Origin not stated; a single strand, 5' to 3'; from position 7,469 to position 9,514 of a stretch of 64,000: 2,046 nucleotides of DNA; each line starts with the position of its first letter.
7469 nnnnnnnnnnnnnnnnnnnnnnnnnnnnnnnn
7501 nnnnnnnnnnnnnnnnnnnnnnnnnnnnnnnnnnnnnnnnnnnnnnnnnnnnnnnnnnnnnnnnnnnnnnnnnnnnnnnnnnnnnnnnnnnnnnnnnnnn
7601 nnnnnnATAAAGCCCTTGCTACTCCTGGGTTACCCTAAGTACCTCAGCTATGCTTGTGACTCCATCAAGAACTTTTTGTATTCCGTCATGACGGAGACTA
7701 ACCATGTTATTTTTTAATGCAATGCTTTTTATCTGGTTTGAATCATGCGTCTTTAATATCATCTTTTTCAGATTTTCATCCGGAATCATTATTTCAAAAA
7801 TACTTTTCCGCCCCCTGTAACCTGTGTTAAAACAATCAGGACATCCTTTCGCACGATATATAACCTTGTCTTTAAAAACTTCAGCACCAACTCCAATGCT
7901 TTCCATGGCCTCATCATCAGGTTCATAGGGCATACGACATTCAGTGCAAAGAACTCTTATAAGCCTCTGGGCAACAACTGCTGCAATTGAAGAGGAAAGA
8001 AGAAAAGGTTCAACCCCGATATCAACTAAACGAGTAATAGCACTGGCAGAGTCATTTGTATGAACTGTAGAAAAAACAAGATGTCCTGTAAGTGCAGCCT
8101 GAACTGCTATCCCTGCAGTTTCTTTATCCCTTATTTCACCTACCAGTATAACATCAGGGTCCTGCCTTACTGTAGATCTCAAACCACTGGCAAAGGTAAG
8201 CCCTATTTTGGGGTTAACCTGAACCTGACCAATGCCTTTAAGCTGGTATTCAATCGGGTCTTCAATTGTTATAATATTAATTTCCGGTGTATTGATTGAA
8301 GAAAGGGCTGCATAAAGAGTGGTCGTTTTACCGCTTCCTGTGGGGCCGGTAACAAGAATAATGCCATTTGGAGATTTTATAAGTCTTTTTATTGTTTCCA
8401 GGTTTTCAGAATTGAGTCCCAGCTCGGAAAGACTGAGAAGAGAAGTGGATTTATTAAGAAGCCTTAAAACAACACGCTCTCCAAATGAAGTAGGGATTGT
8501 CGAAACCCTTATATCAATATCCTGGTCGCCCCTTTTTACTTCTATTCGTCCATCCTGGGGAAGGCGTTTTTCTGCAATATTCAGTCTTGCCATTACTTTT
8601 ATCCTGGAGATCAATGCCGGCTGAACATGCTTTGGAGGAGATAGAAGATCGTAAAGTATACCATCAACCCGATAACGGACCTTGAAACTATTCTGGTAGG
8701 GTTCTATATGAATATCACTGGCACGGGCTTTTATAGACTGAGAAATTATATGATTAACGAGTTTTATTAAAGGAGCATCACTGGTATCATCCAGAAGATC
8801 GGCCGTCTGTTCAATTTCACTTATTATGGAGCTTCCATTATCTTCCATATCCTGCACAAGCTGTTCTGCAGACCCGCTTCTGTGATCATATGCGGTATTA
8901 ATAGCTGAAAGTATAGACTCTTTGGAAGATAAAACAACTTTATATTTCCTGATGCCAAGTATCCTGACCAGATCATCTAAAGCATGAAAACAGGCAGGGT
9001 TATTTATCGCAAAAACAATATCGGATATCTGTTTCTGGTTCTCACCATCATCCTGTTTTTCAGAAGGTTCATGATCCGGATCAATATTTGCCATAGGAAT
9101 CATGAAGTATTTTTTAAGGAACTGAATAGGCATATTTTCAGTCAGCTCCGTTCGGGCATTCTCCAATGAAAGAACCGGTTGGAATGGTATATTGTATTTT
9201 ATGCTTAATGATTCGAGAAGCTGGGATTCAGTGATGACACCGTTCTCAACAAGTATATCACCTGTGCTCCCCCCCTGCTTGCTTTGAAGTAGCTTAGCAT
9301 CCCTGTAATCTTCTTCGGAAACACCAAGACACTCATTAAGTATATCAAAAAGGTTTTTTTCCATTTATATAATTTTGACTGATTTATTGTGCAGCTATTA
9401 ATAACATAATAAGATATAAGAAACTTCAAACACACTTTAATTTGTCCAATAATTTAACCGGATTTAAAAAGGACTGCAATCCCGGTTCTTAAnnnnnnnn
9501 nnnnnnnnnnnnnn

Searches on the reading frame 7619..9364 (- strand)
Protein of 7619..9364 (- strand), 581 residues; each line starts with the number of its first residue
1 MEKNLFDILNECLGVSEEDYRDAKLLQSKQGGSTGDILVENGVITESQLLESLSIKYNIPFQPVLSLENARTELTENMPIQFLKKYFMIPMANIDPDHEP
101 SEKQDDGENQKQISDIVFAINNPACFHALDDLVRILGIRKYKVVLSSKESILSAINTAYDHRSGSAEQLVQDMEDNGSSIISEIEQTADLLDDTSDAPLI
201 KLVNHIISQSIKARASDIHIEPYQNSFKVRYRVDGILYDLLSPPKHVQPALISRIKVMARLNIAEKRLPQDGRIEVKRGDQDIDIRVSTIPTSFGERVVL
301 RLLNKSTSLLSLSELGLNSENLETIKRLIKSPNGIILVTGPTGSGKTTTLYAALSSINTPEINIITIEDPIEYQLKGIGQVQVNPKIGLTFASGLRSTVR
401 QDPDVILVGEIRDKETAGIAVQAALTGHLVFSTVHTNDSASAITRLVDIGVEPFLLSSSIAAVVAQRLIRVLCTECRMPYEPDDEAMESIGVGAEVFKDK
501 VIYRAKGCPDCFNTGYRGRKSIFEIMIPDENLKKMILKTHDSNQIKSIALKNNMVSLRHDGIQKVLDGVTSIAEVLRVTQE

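Call 15: find_encoding_contigs(protein=window:7619-9364:-, flank=10000, max_places=1)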
Protein window:7619-9364:- (581 aa): 15 contigs read that carry it; 1 place shown.
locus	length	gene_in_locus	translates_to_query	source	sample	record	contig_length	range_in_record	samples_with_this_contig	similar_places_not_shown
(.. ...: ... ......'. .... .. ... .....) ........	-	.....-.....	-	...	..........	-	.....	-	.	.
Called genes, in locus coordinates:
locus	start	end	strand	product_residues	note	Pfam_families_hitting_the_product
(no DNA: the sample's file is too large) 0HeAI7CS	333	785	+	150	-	PF07963:N_methyl, PF08334:T2SSG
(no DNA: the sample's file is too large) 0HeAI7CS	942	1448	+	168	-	PF07963:N_methyl (weak)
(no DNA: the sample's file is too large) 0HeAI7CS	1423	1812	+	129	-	PF07963:N_methyl (weak)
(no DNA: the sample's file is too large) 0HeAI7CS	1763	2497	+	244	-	PF07963:N_methyl (weak), PF11612:T2SSJ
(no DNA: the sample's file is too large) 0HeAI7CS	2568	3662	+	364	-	PF21687:T2SSK_1st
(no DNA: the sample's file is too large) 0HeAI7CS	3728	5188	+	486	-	-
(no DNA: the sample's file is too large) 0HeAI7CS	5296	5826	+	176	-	-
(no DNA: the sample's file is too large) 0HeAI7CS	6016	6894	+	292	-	-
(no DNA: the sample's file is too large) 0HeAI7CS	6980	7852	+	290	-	PF11356:T2SSC, PF13180:PDZ_2 (weak)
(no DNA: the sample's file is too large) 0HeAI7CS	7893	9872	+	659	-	PF21305:type_II_gspD_N0, PF03958:Secretin_N, PF00263:Secretin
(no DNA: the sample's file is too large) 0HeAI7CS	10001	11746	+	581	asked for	PF05157:MshEN (weak), PF00437:T2SSE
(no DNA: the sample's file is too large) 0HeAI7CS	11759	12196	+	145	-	PF01809:YidD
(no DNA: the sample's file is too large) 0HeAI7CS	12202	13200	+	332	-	PF12895:ANAPC3 (faint), PF13174:TPR_6 (faint)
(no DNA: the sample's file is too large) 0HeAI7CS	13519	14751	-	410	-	PF28597:T2SSF_N, PF00482:T2SSF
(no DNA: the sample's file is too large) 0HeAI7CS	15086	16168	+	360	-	PF01032:FecCD, PF00950:ABC-3 (weak)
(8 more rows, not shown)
